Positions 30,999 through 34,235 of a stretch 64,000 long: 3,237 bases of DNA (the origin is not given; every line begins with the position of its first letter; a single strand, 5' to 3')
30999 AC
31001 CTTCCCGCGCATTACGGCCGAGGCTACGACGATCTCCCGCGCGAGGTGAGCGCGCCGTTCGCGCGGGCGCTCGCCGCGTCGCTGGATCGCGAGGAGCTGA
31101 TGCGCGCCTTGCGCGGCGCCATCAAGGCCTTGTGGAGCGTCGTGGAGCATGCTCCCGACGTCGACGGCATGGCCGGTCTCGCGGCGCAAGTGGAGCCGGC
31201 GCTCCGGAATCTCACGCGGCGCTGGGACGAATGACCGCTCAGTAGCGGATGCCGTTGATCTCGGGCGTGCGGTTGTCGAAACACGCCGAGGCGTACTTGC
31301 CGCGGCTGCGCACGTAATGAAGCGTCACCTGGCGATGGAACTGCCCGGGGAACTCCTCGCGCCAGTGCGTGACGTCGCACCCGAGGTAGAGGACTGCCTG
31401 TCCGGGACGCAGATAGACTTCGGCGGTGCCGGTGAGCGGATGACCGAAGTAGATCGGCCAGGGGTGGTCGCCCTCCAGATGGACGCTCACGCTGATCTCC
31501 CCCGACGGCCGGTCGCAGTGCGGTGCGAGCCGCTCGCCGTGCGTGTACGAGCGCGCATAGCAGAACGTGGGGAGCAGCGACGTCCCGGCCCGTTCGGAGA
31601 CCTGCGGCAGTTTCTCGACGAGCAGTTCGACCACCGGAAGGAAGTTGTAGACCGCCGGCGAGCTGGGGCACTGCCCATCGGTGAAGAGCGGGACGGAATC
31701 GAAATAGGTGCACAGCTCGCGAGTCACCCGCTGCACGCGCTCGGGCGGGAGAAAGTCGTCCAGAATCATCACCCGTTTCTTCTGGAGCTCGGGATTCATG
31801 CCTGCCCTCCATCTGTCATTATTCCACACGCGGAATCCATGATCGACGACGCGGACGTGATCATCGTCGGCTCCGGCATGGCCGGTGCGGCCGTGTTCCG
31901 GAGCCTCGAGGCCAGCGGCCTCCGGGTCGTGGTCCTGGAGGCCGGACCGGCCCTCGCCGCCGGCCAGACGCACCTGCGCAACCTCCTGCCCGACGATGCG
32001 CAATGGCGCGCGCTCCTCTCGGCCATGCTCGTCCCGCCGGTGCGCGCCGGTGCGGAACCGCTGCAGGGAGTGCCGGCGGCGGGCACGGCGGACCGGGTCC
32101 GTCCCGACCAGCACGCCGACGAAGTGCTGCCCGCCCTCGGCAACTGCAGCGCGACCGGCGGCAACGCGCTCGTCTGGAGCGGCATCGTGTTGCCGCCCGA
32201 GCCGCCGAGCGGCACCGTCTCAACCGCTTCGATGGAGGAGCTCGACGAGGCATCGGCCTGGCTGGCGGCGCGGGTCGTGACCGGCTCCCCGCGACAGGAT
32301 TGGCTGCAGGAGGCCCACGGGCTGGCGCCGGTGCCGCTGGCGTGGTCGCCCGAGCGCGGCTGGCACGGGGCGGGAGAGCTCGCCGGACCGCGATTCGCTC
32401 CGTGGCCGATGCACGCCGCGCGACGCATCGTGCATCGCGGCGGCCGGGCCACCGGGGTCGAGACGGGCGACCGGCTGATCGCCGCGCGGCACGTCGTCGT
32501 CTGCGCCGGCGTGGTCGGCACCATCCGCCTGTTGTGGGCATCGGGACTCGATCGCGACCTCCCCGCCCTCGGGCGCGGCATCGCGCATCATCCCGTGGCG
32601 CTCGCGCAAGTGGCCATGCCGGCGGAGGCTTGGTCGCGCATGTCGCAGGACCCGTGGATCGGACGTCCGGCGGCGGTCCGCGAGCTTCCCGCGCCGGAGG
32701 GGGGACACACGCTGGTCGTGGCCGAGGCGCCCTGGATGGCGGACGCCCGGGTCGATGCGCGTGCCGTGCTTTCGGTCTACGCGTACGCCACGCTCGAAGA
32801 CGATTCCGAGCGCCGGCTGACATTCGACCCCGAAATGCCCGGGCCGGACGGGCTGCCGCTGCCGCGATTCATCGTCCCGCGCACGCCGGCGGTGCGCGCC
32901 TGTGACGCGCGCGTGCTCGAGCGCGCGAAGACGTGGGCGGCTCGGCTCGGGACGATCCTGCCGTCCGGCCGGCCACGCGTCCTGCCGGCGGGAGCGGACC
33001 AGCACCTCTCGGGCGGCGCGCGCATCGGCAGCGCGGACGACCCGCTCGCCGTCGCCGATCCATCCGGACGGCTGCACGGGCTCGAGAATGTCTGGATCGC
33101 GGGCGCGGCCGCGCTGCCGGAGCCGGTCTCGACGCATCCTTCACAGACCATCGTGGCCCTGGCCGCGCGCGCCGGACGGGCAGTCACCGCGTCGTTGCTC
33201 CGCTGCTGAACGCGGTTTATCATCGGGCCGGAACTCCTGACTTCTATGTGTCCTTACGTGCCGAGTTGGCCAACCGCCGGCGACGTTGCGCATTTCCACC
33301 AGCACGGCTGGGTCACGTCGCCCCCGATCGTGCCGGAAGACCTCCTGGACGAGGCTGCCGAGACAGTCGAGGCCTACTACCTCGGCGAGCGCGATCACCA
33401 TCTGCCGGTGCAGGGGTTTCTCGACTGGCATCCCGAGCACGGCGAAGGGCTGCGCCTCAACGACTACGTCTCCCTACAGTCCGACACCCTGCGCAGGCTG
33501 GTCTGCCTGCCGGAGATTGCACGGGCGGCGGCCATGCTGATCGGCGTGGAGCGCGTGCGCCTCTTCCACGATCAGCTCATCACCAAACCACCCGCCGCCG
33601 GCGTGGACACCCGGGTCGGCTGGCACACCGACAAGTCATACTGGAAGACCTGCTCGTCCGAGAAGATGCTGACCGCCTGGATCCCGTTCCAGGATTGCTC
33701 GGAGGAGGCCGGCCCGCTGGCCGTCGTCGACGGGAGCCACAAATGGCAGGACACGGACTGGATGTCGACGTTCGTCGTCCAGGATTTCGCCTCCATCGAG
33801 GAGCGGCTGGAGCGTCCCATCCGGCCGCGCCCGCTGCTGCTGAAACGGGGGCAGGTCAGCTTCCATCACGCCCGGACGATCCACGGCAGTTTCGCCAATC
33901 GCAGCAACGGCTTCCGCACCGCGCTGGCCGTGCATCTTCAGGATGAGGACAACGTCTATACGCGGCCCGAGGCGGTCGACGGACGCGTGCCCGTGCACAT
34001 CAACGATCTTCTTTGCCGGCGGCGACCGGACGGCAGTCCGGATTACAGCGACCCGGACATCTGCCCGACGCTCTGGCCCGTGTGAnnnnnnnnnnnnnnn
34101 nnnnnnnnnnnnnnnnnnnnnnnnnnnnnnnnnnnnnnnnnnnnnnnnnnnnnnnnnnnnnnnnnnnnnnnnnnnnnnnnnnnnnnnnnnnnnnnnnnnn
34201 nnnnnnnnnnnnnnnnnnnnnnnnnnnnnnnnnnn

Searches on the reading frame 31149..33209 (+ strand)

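Call 8: search_protein_families(library=pfam, proteins=[window:31149-33209:+], max_evalue=0.001)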
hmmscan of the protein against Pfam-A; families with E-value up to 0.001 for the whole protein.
window:31149-33209:+ (686 aa): 5 families
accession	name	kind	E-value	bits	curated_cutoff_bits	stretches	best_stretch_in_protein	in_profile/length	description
PF05199.19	GMC_oxred_C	-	3.1e-12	47.7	24.6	1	618-672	86-139/139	GMC oxidoreductase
PF01266.30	DAO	-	4.6e-08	33.4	27.9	1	236-275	1-40/353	FAD dependent oxidoreductase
PF00732.25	GMC_oxred_N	-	2.9e-05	24.4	23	1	424-483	150-218/218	GMC oxidoreductase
PF07992.20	Pyr_redox_2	-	3.4e-05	23.8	26.1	1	236-282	2-48/291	Pyridine nucleotide-disulphide oxidoreductase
PF13450.12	NAD_binding_8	-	0.00036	21.2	21.9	0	239-269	1-31/68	NAD(P)-binding Rossmann-like domain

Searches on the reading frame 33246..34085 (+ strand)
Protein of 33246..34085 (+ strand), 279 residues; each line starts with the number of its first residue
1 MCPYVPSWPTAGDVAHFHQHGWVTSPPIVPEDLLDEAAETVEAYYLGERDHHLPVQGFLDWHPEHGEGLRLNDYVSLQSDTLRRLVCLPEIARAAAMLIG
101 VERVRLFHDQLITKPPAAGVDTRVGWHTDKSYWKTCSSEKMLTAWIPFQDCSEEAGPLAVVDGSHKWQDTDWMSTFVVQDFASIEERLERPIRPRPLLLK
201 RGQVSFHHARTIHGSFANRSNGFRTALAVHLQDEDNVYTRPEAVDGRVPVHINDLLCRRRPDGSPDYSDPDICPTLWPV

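Call 7: search_protein_families(library=pfam, proteins=[window:33246-34085:+], max_evalue=0.001)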
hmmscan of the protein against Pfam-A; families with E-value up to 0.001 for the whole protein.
window:33246-34085:+ (279 aa): 1 family
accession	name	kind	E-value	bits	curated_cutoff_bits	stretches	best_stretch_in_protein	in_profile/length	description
PF05721.19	PhyH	-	1.4e-26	94.5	22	1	66-226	45-213/213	Phytanoyl-CoA dioxygenase (PhyH)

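Call 39: search_protein_families(library=ncbifam, proteins=[window:33246-34085:+], max_evalue=0.001)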
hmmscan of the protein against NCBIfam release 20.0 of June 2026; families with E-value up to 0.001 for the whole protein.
window:33246-34085:+ (279 aa): 1 family
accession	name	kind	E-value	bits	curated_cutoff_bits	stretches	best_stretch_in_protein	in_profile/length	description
TIGR02408.1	ectoine_ThpD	equivalog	0.00011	21.7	336.5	0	69-167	73-171/277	ectoine hydroxylase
